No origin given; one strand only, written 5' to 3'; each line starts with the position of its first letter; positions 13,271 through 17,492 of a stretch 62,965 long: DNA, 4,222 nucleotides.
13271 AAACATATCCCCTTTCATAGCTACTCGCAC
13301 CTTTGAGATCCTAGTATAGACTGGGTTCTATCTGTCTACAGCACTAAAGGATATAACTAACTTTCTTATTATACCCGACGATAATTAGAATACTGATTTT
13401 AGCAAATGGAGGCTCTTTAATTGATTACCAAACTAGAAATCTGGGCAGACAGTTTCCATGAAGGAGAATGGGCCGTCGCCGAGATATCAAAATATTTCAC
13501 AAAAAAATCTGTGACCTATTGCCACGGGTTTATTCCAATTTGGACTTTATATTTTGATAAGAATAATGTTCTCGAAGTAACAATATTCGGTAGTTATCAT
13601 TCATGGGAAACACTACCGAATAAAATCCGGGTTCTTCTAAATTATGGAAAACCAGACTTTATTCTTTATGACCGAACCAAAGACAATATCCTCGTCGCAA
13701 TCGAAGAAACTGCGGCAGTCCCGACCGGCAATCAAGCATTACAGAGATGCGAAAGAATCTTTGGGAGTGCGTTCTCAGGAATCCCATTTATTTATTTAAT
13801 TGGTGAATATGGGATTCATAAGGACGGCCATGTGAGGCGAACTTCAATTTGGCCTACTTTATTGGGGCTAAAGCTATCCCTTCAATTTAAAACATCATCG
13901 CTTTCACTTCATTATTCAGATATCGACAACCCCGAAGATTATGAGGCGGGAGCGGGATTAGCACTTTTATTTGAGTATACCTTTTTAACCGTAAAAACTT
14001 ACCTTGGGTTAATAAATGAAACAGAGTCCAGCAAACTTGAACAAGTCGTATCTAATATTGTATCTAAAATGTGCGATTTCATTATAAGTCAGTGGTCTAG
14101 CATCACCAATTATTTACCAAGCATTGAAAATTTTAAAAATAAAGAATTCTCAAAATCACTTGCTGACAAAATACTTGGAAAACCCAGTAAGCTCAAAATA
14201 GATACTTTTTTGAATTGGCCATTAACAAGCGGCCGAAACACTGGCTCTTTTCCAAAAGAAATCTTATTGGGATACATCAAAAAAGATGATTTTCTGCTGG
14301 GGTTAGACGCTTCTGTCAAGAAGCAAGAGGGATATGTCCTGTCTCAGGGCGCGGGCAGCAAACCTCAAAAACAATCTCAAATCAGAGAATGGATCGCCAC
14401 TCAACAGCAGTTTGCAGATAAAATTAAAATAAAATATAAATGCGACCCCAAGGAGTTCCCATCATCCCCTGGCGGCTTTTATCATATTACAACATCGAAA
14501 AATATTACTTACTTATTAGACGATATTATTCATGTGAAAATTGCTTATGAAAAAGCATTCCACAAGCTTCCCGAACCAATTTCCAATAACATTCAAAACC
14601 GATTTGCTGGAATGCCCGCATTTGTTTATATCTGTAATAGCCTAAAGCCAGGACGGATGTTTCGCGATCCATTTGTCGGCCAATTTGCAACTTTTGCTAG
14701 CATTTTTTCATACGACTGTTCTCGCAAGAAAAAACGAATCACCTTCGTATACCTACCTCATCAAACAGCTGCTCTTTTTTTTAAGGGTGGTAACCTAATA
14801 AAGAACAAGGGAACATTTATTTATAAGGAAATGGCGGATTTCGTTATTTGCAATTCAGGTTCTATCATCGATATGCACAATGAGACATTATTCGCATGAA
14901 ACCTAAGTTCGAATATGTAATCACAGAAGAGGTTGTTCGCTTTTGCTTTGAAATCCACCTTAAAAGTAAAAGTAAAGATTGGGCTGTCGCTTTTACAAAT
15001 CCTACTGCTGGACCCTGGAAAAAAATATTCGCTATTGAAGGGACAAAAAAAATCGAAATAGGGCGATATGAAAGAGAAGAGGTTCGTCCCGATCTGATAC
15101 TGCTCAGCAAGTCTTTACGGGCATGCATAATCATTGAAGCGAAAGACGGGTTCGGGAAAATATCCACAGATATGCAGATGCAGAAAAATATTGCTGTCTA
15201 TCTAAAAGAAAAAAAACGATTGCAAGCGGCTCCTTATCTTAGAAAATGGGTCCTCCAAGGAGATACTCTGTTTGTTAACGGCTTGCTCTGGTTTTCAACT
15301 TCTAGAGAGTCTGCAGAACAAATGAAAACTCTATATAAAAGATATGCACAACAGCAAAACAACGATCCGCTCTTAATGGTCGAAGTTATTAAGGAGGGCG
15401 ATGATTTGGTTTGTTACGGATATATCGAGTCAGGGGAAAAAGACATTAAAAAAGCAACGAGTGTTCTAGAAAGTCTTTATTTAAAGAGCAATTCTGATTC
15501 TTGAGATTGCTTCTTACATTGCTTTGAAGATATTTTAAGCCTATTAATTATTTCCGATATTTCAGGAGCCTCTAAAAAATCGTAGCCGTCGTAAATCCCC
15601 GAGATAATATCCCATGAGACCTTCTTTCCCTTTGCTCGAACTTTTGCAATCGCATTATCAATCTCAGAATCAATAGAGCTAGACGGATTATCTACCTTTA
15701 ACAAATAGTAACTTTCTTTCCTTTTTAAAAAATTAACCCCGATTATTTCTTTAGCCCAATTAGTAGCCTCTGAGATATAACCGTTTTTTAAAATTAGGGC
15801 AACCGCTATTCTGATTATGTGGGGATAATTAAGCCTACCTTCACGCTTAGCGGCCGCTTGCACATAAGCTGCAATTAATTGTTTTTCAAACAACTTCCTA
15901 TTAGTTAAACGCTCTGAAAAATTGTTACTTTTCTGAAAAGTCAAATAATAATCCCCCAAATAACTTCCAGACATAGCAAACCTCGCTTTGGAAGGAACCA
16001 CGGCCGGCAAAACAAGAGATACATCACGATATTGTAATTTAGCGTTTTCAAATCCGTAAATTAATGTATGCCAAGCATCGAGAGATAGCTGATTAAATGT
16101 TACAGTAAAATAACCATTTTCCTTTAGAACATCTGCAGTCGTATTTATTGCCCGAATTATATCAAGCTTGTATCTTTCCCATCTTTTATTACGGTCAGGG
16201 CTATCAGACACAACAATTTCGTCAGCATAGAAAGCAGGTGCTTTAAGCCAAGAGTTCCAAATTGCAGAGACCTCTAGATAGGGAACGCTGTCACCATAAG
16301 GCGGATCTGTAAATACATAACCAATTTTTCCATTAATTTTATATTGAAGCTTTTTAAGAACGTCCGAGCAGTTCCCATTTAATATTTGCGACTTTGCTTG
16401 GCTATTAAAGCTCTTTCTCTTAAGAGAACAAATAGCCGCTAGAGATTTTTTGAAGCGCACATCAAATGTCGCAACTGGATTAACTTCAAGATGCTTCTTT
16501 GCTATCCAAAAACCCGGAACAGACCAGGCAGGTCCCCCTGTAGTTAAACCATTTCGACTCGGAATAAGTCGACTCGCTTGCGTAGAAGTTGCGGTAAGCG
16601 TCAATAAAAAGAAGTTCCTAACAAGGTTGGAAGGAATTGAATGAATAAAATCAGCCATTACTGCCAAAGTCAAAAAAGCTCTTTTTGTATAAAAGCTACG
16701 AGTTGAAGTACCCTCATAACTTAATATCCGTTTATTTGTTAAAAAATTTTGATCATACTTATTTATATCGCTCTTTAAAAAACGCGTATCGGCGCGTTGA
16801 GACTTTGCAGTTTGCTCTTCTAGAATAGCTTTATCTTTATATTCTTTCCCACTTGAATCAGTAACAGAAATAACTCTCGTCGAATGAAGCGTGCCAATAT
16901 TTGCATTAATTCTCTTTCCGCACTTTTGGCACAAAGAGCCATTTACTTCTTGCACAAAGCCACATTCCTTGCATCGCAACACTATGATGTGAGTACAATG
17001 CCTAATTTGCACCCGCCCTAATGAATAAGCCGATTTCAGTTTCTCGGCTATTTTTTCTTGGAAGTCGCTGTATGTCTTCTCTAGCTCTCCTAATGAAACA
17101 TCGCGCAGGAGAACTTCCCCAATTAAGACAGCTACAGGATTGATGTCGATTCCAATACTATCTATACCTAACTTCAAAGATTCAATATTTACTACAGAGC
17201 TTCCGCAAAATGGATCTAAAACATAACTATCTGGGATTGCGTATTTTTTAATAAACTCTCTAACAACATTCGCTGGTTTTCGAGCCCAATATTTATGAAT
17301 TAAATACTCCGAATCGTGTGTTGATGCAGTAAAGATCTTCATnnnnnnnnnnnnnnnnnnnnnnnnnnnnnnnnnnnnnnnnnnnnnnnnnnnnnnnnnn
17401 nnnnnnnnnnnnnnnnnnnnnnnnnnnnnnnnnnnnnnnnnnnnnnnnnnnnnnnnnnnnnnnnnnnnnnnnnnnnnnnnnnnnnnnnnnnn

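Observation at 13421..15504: Translationally coupled 492-aa / 202-aa nuclease-like gene pair of unknown family, the best candidate for an undescribed defence module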

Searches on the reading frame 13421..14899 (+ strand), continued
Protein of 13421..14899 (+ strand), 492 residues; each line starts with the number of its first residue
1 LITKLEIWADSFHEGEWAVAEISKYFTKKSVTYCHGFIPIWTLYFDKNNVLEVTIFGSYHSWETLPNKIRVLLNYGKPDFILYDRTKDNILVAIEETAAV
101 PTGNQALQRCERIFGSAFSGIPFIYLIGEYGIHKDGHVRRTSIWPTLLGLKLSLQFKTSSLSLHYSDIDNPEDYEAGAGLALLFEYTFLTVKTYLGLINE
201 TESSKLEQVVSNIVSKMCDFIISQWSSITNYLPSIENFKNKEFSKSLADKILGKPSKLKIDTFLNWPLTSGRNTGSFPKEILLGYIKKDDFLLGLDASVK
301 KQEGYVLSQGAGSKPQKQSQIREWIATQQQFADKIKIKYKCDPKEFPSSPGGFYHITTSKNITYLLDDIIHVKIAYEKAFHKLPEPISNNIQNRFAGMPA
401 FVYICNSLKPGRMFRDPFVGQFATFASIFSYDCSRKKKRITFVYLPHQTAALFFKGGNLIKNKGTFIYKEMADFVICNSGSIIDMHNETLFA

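Call 63: search_solved_structures(query=A1, max_evalue=0.01, show_alignments=1)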
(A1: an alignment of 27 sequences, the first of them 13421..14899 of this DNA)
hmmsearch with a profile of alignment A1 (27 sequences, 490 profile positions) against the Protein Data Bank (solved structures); distinct sequences matched with E-value up to 0.01: 4.
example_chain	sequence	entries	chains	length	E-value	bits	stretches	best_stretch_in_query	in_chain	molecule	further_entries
9f38_A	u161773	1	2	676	7.6e-07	31.6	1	76-161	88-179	BsmI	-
9ezd_A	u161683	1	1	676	7.7e-07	31.6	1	76-161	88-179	BsmI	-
9ez5_A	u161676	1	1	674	1.3e-05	27.6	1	77-227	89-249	BsmI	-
9ez7_A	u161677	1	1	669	1.6e-05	27.2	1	76-161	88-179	BsmI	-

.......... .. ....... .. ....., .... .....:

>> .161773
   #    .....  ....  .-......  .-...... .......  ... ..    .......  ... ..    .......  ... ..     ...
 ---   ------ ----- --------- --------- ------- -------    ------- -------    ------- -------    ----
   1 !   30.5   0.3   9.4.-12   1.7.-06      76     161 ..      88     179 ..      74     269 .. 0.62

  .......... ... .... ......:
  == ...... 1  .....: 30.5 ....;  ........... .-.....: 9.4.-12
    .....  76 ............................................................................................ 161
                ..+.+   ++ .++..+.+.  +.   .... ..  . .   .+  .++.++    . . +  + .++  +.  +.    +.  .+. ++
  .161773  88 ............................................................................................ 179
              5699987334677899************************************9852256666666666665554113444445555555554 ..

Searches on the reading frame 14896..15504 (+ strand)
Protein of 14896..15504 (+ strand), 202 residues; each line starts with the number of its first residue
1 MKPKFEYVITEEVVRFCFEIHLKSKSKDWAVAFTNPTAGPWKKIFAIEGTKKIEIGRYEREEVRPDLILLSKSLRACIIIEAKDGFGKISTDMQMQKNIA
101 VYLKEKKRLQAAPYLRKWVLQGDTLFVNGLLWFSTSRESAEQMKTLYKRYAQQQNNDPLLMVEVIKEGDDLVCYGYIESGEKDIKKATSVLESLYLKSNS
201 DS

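Call 3: search_protein_families(library=pfam, proteins=[window:14896-15504:+], max_evalue=1)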
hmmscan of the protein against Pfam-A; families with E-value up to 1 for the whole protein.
window:14896-15504:+ (202 aa): 0 families

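Call 4: search_protein_families(library=padloc, proteins=[window:14896-15504:+], max_evalue=1)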
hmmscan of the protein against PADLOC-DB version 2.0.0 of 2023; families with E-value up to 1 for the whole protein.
window:14896-15504:+ (202 aa): 1 family
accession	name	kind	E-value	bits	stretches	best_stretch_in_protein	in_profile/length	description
PDLC04459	PDC-M15A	-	0.0088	13.8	1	58-108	83-131/231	-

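Call 5: search_protein_families(library=ncbifam, proteins=[window:14896-15504:+], max_evalue=1)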
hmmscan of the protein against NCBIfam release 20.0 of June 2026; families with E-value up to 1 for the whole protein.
window:14896-15504:+ (202 aa): 1 family
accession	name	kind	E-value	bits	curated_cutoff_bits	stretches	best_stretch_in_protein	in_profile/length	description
NF047385.1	T4SS_GNAT_BspF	exception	0.12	10.9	775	1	72-167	256-351/428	type IV secretion system effector crotonyl transferase BspF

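Call 9: search_solved_structures(query=window:14896-15504:+, max_evalue=10, show_alignments=2)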
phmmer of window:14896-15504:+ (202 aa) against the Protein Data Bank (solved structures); distinct sequences matched with E-value up to 10: 0.

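Call 14: find_homologous_proteins(query=window:14896-15504:+, max_evalue=0.001)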
Query window:14896-15504:+ (202 aa): 13 proteins with E <= 0.001 among 111 candidates.
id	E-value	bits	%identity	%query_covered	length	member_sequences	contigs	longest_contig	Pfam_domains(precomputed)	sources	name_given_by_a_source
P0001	2.1e-129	447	100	100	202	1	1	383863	-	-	-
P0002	3.1e-52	195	50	97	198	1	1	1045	-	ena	-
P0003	1.1e-49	187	48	97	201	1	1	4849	-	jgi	-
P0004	3.6e-39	152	45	84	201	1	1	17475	-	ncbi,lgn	-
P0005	5.3e-38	148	45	85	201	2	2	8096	-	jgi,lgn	-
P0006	5.3e-38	148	43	95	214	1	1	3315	-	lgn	-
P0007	2.7e-37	146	45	84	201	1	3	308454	-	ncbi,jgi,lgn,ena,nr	ncbi:MAG TPA: hypothetical protein PKY78_01870 [Candidatus Omnitrophota bacterium]|nr:hypothetical p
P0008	1.7e-18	85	36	80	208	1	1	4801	-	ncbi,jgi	jgi:hypothetical protein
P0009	4.7e-16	77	35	66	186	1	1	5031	-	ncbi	ncbi:MAG: hypothetical protein NVS3B3_17360 [Aquirhabdus sp.]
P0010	4.3e-15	74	44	55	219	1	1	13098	-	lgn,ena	-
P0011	9.1e-15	73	40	54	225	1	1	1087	-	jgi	jgi:hypothetical protein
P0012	1.4e-13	69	42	51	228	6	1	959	-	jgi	jgi:hypothetical protein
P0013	5.4e-13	67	40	51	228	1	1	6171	-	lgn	-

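Call 48: predict_structure(alignment_id=A2)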
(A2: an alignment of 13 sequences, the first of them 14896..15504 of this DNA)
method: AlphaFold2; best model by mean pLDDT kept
length: 202 residues; sequences in the alignment: 13
mean_pLDDT: 83.9   pTM: 0.85
mean pLDDT of the five models: 83.9, 82.9, 82.8, 82.7, 81.0
residues with pLDDT >= 90: 87; 70-90: 86; 50-70: 25; < 50: 4
segments of 3 or more residues with pLDDT < 50: none
pLDDT, mean of each block of 10 residues (from residue 1): 67 91 85 67 79 81 84 91 94 91 91 71 87 87 85 80 92 92 91 82 40
secondary structure, 60 per line:
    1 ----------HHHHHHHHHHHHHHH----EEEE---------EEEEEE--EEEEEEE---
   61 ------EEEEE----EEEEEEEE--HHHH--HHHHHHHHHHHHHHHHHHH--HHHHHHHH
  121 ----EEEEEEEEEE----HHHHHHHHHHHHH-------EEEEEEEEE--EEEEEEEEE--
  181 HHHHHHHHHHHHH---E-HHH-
elements in order: H11-25 E30-33 E43-48 E51-57 E67-71 E76-83 H86-89 H92-110 H113-120 E125-134 H139-151 E159-167 E170-178 H181-193

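Call 53: fold_search(model_id=the predicted structure, library=pdb)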
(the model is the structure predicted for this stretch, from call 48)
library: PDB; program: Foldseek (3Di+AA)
matches with E <= 10: 1000; with E <= 0.001: 3
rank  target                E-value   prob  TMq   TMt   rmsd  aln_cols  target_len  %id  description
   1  9ez7_A                3.5e-05  1.00  0.45  0.17   8.2       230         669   11  BsmI (Nicking top mutant) crystallized with Ca2+ and cognate dsDNA (released 2025-04-02)
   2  9ez5_A                1.5e-04  1.00  0.42  0.16   8.3       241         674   11  BsmI (Inactive) crystallized with Mg2+ and cognate dsDNA (released 2025-04-02)
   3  9ezd_A                1.7e-04  1.00  0.44  0.17   8.8       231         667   11  BsmI (Bottom Nicking mutant) crystallized with Mg2+ and cognate dsDNA (Post-reactive complex) (released 2025-04-02)
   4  6g2h_D                4.0e-03  0.60  0.28  0.06  13.7       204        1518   11  Filament of acetyl-CoA carboxylase and BRCT domains of BRCA1 (ACC-BRCT) core at 4.6 A resolution (released 2018-06-13)
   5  5csl_A                4.0e-03  0.57  0.28  0.05  16.4       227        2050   15  Crystal structure of the 500 kD yeast acetyl-CoA carboxylase holoenzyme dimer (released 2015-10-28)
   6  6g2h_C                9.7e-03  0.51  0.27  0.09  12.1       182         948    9  Filament of acetyl-CoA carboxylase and BRCT domains of BRCA1 (ACC-BRCT) core at 4.6 A resolution (released 2018-06-13)
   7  5h8j_I                9.7e-03  0.47  0.28  0.20  13.4       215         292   10  Crystal structure of Medicago truncatula N-carbamoylputrescine amidohydrolase (MtCPA) in complex with cadaverine (released 2016-04-20)
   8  5h8i_I                1.2e-02  0.41  0.26  0.20  13.5       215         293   11  Crystal structure of Medicago truncatula N-carbamoylputrescine amidohydrolase (MtCPA) in complex with N-(dihydroxymeth (released 2016-04-20)
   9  5h8i_P                1.3e-02  0.47  0.28  0.21  13.1       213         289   10  Crystal structure of Medicago truncatula N-carbamoylputrescine amidohydrolase (MtCPA) in complex with N-(dihydroxymeth (released 2016-04-20)
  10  9wpo_D                1.8e-02  0.41  0.30  0.26   9.7       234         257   11  Crystal structure of the nitrilase superfamily protein CJ1056C from Campylobacter jejuni in space group P21 (released 2025-10-08)
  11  9wpn_D                1.8e-02  0.35  0.29  0.25  11.4       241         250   11  Crystal structure of the nitrilase superfamily protein CJ1056C from Campylobacter jejuni in space group P212121 (released 2025-10-08)
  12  5h8i_H                1.9e-02  0.44  0.28  0.22  12.8       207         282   10  Crystal structure of Medicago truncatula N-carbamoylputrescine amidohydrolase (MtCPA) in complex with N-(dihydroxymeth (released 2016-04-20)
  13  5csl_B                2.1e-02  0.28  0.26  0.05  16.5       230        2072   14  Crystal structure of the 500 kD yeast acetyl-CoA carboxylase holoenzyme dimer (released 2015-10-28)
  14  5g3o_B                2.2e-02  0.51  0.32  0.25  10.2       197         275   11  Bacillus cereus formamidase (BceAmiF) inhibited with urea. (released 2017-04-12)
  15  5trc_A                3.0e-02  0.35  0.28  0.16   9.9       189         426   14  Crystal structure of phosphorylated AC3-AC5 domains of yeast acetyl-CoA carboxylase (released 2016-12-07)
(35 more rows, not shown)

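Call 62: search_solved_structures(query=A2, max_evalue=10, show_alignments=1)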
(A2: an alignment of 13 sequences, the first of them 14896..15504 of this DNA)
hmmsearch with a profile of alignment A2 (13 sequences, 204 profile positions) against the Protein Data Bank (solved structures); distinct sequences matched with E-value up to 10: 5.
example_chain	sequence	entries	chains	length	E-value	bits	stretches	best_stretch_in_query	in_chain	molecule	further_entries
8cmr_A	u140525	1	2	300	0.036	16.9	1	44-89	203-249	OTU domain-containing protein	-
5ajj_A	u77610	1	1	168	0.21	14.4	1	101-185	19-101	HOMOLOG OF VACCINIA VIRUS CDS F1L PUTATIVE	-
5ajk_A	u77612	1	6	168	0.27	14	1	101-184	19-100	HOMOLOG OF VACCINIA VIRUS CDS F1L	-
2vty_A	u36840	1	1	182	0.37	13.6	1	103-185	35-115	PROTEIN F1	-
4d2l_A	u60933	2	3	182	0.54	13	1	103-184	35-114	PROTEIN F1L | PROTEIN F1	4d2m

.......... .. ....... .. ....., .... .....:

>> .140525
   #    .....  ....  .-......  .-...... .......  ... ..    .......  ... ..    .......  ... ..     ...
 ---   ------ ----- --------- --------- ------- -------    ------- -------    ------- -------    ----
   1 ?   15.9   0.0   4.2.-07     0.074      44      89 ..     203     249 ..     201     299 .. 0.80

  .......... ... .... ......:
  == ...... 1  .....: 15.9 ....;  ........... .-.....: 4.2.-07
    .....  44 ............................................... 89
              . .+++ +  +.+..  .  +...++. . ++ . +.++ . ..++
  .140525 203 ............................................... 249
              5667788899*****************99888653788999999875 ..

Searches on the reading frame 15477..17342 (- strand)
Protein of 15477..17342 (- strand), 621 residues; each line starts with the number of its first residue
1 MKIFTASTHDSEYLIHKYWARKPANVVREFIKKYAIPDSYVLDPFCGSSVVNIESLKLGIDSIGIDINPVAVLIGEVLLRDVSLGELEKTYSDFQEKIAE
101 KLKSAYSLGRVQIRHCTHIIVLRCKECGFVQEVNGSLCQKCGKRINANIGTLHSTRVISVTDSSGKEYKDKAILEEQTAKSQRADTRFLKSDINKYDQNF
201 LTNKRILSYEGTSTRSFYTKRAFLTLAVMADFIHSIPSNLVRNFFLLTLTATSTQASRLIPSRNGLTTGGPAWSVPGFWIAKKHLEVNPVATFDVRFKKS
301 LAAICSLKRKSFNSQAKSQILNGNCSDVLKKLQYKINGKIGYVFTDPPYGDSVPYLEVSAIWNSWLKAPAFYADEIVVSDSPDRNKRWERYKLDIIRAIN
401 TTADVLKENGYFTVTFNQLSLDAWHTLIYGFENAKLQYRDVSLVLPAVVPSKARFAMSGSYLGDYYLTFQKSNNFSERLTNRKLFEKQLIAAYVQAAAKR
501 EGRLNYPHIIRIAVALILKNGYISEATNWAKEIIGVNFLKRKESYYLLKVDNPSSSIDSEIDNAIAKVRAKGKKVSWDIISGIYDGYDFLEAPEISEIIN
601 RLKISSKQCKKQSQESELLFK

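Call 3: search_protein_families(library=pfam, proteins=[window:15477-17342:-], max_evalue=1)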
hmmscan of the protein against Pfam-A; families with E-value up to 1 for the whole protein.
window:15477-17342:- (621 aa): 10 families
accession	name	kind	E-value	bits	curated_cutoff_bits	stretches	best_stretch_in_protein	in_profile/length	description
PF01555.25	N6_N4_Mtase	-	8e-15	55.8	26.7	1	16-72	160-216/221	DNA methylase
PF03602.21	Cons_hypoth95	-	0.00015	21.9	24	1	317-376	92-152/182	Conserved hypothetical protein 95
PF06325.19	PrmA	-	0.0066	16.4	22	1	31-74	155-199/296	Ribosomal protein L11 methyltransferase (PrmA)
PF01170.24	UPF0020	-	0.0079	16.4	22.3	0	37-63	28-54/197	RMKL-like, methyltransferase domain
PF13329.13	ATG2_CAD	-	0.026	12.6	50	1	536-614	1143-1225/1697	Autophagy-related protein 2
PF02086.21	MethyltransfD12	-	0.027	14.7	22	0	37-86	17-65/253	D12 class N6 adenine-specific DNA methyltransferase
PF04528.19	Adeno_E4_34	-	0.062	13.5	27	1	74-175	36-136/146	Adenovirus early E4 34 kDa protein conserved region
PF12773.13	DZR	-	0.14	12.7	27.3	1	116-142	18-45/45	Double zinc ribbon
PF06634.17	DUF1156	-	0.18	12.4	24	1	15-38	26-49/73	Protein of unknown function (DUF1156)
PF23458.2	DUF7130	-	0.22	11.9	35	1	119-142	51-74/89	Domain of unknown function (DUF7130)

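Call 4: search_protein_families(library=padloc, proteins=[window:15477-17342:-], max_evalue=1)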
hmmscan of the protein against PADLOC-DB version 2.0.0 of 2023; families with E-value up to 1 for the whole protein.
window:15477-17342:- (621 aa): 53 families (the best 25 are shown)
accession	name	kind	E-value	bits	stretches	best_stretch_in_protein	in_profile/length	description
PDLC03367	MTase_II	-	2.6e-96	321.4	1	1-550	5-550/633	Type II methyltransferase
PDLC03319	MTase_II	-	8.9e-45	151.4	2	193-530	147-480/503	Type II methyltransferase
PDLC03312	MTase_II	-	5.4e-24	82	1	8-127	187-309/1344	Type II methyltransferase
PDLC02541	PglX|PglXI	-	2.7e-23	80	2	209-427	374-579/919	PglXI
PDLC03239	MTase_II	-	7.3e-14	49.3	2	9-90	59-145/442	Type II methyltransferase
PDLC03322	MTase_II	-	7.9e-14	49.3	1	5-114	29-140/446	Type II methyltransferase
PDLC03346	MTase_II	-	4e-13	46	2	198-438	477-704/1068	Type II methyltransferase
PDLC03371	MTase_II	-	5.3e-13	47.1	2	15-69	188-242/260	Type II methyltransferase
PDLC03224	MTase_II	-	2.9e-12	44.2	1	6-114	61-173/481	Type II methyltransferase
PDLC03353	MTase_II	-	1.1e-11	42.8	2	6-68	178-239/260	Type II methyltransferase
PDLC03380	MTase_II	-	9.8e-11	39.5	2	12-83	31-102/393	Type II methyltransferase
PDLC03299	MTase_II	-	1.6e-10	39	2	19-89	197-267/296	Type II methyltransferase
PDLC03364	MTase_II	-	2.4e-10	38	1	9-77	29-98/380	Type II methyltransferase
PDLC03249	MTase_II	-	1.7e-09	35.1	1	40-104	141-205/541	Type II methyltransferase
PDLC02189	DUF1156_MTase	-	9.9e-09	31.9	2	288-428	503-638/944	-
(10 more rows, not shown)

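Call 5: search_protein_families(library=ncbifam, proteins=[window:15477-17342:-], max_evalue=1)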
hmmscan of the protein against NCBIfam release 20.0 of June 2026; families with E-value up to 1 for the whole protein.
window:15477-17342:- (621 aa): 10 families
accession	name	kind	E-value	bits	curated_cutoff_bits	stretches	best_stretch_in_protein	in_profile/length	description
NF042963.1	DUF1156_antiphage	equivalog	4.1e-12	45.1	1000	2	288-437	529-674/960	anti-phage-associated DUF1156 domain-containing protein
NF008572.0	PRK11524.1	equivalog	1.7e-07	30.7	292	2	18-81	195-258/294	adenine-specific DNA-methyltransferase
NF010253.0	PRK13699.1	subfamily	3.5e-05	23.6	244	1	20-67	146-193/226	DNA methyltransferase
TIGR01177.1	TIGR01177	hypoth_equivalog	4.7e-05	22.8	316.55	1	40-68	185-213/330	TIGR01177 family methyltransferase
NF050803.1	DnaMtaseCcrMCaul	equivalog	0.00033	19.7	830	1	20-97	188-265/350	adenine-specific DNA-methyltransferase CcrM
NF011528.0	PRK14968.1-2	equivalog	0.00036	20.1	171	1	40-72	41-73/205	putative methyltransferase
TIGR00406.1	prmA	equivalog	0.058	12.8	183.15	1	33-73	155-196/288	50S ribosomal protein L11 methyltransferase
NF011529.0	PRK14968.1-3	equivalog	0.077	12.4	162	1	38-101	35-98/198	putative methyltransferase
NF007321.0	PRK09813.1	equivalog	0.13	11.7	247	0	541-579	106-144/261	fructoselysine 6-kinase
TIGR01149.1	mtrG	equivalog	0.17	11.8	50.65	0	130-153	28-51/70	tetrahydromethanopterin S-methyltransferase subunit MtrG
